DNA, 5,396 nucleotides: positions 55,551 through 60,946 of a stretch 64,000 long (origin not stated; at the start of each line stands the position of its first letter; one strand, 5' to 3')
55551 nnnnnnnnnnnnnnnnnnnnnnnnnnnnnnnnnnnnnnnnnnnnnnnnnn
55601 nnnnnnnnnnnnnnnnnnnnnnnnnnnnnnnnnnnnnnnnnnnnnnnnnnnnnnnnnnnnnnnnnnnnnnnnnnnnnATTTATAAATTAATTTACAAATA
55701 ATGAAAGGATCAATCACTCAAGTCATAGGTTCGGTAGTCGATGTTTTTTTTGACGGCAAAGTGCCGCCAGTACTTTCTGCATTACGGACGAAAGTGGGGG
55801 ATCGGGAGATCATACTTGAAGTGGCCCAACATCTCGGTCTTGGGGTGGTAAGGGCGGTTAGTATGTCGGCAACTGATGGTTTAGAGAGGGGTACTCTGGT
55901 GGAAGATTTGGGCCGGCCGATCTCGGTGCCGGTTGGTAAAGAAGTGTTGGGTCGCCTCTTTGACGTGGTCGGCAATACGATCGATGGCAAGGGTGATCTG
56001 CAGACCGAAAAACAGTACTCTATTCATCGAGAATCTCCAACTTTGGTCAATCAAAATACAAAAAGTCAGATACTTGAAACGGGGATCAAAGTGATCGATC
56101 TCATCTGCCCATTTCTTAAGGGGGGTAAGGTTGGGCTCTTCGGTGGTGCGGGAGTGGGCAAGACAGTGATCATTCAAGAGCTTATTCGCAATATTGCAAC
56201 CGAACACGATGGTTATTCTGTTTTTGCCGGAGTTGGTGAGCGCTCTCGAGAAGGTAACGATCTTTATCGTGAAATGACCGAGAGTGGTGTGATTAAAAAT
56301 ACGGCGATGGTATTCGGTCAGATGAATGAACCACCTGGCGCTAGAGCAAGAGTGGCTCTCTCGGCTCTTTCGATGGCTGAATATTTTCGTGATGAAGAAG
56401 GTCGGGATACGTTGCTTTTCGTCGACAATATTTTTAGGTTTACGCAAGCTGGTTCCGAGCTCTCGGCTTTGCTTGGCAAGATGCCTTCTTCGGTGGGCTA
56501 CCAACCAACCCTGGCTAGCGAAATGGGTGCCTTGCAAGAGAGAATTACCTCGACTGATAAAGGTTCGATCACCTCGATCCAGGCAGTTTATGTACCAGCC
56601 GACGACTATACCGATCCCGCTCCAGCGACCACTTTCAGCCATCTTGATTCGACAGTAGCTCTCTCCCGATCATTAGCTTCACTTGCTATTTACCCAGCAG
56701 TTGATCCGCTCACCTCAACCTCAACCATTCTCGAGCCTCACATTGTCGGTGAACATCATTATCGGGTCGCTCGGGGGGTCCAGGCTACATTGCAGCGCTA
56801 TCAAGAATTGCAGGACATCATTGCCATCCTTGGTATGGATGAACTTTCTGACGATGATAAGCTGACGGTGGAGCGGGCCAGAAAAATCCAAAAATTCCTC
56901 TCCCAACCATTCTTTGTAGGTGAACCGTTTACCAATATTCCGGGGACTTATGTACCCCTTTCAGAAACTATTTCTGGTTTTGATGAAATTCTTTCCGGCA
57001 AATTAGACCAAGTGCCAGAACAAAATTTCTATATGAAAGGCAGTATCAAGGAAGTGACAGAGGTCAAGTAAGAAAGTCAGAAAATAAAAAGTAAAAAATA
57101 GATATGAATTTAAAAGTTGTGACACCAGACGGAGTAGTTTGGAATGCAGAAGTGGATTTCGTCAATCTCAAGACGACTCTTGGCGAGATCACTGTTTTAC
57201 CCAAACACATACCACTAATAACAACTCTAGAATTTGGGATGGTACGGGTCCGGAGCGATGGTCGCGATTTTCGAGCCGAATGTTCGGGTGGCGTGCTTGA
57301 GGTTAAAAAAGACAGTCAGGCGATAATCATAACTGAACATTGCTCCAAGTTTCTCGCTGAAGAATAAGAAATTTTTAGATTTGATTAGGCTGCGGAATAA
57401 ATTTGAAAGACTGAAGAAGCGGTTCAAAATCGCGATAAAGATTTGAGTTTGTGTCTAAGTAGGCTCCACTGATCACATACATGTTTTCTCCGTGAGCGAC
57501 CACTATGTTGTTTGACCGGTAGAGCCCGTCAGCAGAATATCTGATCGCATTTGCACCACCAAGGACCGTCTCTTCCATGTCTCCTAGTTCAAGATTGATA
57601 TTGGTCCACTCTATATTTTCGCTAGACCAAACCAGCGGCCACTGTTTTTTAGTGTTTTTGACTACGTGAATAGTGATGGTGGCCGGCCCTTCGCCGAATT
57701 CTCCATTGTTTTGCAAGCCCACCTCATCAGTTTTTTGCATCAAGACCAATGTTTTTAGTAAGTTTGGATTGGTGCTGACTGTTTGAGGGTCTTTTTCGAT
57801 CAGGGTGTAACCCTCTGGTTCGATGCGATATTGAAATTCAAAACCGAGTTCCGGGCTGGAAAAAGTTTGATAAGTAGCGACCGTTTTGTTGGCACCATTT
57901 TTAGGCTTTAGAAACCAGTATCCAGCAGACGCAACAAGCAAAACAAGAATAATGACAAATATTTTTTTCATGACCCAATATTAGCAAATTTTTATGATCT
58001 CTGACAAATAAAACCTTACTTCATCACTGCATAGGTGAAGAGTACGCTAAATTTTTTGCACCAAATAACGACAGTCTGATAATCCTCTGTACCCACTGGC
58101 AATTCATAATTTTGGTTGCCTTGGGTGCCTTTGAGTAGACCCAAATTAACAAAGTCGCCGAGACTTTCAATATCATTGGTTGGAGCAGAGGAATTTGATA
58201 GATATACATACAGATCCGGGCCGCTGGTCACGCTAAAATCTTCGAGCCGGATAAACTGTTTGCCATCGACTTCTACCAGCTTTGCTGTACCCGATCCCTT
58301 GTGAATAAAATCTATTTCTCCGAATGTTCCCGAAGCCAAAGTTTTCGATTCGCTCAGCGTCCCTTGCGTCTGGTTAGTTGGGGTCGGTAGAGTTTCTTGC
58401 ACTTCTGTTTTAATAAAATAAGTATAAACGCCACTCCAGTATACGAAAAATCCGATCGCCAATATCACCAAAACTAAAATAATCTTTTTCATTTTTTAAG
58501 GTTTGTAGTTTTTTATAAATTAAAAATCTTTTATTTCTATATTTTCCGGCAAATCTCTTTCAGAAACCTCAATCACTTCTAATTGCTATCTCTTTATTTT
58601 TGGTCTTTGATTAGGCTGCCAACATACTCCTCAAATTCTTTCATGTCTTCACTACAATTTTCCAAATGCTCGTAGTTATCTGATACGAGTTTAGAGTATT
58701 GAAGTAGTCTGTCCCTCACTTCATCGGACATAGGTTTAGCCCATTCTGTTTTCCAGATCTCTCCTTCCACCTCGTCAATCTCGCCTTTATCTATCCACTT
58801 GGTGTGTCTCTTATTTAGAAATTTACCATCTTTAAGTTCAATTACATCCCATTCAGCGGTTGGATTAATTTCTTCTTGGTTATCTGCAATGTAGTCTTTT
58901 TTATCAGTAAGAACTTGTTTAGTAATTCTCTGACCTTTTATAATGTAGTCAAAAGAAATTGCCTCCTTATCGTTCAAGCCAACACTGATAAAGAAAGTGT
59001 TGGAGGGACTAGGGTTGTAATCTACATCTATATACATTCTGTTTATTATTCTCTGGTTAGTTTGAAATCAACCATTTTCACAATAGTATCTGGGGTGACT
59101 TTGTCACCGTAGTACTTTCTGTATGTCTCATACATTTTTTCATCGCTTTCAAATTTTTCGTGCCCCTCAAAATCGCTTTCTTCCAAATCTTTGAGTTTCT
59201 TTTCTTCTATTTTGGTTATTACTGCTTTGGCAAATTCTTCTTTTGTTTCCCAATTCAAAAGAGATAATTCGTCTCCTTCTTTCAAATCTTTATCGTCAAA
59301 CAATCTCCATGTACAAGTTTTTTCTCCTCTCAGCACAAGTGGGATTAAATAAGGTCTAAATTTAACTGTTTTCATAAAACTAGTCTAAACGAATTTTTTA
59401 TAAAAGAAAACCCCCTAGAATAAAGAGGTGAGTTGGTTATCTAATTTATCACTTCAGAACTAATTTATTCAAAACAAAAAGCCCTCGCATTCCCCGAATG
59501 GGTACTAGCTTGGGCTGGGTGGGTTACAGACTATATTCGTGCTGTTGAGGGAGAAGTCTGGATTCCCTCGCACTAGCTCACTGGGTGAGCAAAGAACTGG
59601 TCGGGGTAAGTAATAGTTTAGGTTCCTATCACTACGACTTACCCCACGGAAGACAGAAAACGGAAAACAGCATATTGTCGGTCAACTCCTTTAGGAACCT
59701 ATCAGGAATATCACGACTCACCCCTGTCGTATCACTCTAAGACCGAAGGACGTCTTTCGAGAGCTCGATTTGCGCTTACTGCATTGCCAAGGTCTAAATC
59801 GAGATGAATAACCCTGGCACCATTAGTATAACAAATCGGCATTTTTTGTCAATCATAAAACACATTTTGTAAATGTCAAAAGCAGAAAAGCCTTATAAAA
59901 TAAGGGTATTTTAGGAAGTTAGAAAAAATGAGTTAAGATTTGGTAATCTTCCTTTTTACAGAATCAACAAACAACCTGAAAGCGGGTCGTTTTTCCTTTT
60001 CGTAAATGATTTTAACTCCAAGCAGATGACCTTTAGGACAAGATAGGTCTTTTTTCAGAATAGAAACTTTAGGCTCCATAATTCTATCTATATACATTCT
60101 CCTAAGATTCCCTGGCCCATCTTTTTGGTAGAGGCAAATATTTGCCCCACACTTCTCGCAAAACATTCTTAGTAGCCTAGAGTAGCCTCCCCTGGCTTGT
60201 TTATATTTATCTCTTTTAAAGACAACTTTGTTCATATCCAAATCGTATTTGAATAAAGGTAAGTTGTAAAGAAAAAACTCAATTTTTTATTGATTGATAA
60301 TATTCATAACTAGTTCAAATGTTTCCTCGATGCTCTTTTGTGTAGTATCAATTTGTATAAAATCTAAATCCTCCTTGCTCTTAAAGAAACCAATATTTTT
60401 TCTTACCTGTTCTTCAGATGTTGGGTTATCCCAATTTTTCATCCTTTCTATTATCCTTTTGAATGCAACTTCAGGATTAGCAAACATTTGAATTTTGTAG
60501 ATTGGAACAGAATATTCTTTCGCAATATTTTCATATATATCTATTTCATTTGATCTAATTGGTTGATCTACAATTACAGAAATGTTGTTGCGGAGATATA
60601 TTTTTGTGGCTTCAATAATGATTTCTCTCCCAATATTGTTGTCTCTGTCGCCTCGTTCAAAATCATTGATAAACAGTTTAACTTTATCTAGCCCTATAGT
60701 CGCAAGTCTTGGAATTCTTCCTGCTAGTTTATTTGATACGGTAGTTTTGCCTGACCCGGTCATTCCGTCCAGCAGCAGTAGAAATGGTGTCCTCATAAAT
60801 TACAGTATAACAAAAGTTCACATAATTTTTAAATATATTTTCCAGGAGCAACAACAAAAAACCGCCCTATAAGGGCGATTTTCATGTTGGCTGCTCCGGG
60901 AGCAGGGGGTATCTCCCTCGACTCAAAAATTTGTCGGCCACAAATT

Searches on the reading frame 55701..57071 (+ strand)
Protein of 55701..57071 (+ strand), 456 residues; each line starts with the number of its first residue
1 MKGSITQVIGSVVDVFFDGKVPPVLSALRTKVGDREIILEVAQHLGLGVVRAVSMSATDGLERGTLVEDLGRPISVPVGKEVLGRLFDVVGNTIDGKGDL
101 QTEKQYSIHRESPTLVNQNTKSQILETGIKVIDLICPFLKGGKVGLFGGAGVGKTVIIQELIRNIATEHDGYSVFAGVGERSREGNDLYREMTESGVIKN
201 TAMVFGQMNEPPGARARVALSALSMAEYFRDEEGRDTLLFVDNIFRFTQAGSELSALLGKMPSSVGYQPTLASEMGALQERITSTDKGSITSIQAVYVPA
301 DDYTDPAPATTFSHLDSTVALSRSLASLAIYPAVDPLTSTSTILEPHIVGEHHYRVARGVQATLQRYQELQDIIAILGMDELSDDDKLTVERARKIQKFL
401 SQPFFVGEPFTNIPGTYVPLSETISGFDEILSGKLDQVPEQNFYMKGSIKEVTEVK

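Call 10: search_protein_families(library=pfam, proteins=[window:55701-57071:+], max_evalue=0.001)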
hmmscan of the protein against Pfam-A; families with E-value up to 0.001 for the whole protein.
window:55701-57071:+ (456 aa): 3 families
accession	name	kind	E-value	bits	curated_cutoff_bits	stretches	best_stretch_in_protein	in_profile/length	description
PF00006.31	ATP-synt_ab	-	2.2e-73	246.8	29.5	1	128-341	1-213/213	ATP synthase alpha/beta family, nucleotide-binding domain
PF22919.1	ATP-synt_VA_C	-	6.7e-18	65.1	24.7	1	348-437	7-99/101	C-terminal domain of V and A type ATP synthase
PF02874.29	ATP-synt_ab_N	-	2e-14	54.3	20.9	1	5-71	1-69/69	ATP synthase alpha/beta family, beta-barrel domain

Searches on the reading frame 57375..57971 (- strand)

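Call 10: search_protein_families(library=pfam, proteins=[window:57375-57971:-], max_evalue=0.001)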
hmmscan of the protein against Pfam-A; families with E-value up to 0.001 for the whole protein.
window:57375-57971:- (198 aa): 1 family
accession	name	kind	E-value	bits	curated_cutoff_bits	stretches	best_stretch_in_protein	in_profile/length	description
PF18933.6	PsbP_2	-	0.00033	21.2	27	1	86-191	88-184/184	PsbP-like protein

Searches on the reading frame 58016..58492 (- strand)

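Call 59: search_protein_families(library=pfam, proteins=[window:58016-58492:-], max_evalue=0.01)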
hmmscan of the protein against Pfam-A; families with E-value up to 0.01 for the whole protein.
window:58016-58492:- (158 aa): 1 family
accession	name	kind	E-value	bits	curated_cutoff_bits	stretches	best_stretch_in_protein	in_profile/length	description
PF10517.14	DM13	-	2.1e-20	73.7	25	1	64-156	7-104/105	Electron transfer DM13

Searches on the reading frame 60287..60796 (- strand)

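Call 59: search_protein_families(library=pfam, proteins=[window:60287-60796:-], max_evalue=0.01)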
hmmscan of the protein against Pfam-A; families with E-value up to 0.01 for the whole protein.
window:60287-60796:- (169 aa): 7 families
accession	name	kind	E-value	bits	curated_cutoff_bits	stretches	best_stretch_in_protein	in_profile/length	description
PF13671.12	AAA_33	-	1.1e-10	42.5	27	1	6-131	1-133/143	AAA domain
PF08433.16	KTI12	-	5.6e-05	23.2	22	1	6-129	3-132/271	Chromatin associated protein KTI12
PF06414.18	Zeta_toxin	-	0.00014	21.8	22.3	1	3-122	15-147/199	Zeta toxin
PF02224.24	Cytidylate_kin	-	0.00043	20.5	26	0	109-169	157-211/211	Cytidylate kinase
PF13238.12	AAA_18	-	0.0032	18.3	29.4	1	8-121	2-114/128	AAA domain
PF00448.28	SRP54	-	0.0048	17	22.7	0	5-28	2-25/196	SRP54-type protein, GTPase domain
PF13401.12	AAA_22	-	0.0067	17.2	27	1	6-125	7-65/130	AAA domain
